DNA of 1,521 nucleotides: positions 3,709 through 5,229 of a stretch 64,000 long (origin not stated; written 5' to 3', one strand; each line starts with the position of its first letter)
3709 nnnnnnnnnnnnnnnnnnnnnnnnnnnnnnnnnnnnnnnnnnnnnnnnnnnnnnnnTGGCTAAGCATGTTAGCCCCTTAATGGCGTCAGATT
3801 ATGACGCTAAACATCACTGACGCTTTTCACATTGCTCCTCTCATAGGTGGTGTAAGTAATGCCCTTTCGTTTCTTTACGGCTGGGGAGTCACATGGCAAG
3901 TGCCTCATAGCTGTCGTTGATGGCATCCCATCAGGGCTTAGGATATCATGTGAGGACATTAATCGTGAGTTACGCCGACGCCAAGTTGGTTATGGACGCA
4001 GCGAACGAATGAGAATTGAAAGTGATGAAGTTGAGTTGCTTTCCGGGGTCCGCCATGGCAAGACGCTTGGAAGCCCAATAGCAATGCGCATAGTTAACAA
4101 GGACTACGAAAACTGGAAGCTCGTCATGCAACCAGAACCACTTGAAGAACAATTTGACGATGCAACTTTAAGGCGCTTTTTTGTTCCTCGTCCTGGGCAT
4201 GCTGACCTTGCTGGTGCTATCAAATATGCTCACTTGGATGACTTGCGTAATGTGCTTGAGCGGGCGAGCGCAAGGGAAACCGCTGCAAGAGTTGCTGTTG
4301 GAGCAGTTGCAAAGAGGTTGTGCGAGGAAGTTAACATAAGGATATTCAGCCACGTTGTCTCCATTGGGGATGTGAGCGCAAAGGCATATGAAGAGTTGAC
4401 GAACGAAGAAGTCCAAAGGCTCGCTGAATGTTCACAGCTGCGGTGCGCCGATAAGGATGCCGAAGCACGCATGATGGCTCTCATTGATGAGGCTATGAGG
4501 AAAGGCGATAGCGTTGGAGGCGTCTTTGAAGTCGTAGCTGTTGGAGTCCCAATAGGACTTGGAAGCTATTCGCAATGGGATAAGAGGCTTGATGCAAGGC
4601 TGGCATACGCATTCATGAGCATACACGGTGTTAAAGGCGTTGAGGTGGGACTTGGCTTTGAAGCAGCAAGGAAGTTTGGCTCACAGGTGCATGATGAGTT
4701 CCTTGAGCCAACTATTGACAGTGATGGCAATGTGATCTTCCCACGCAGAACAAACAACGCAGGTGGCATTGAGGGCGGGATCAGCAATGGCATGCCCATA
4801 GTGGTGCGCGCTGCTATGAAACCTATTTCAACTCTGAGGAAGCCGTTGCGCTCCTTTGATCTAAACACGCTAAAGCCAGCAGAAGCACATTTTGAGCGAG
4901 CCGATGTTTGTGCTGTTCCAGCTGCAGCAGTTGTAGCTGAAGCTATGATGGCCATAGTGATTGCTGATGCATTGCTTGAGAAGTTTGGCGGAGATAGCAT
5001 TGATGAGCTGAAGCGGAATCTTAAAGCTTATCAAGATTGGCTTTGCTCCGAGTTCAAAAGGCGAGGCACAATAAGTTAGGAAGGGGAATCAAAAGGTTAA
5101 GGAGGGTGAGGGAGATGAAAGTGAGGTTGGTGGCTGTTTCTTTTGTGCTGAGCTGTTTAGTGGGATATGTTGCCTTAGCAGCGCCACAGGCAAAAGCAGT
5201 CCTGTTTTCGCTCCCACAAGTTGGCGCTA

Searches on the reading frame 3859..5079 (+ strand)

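Call 67: search_protein_families(library=pfam, proteins=[window:3859-5079:+], max_evalue=0.00001)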
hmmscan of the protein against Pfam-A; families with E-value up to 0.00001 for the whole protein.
window:3859-5079:+ (406 aa): 1 family
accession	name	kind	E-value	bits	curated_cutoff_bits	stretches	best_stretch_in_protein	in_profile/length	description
PF01264.26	Chorismate_synt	-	1.2e-124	415.8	27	1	3-373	1-327/327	Chorismate synthase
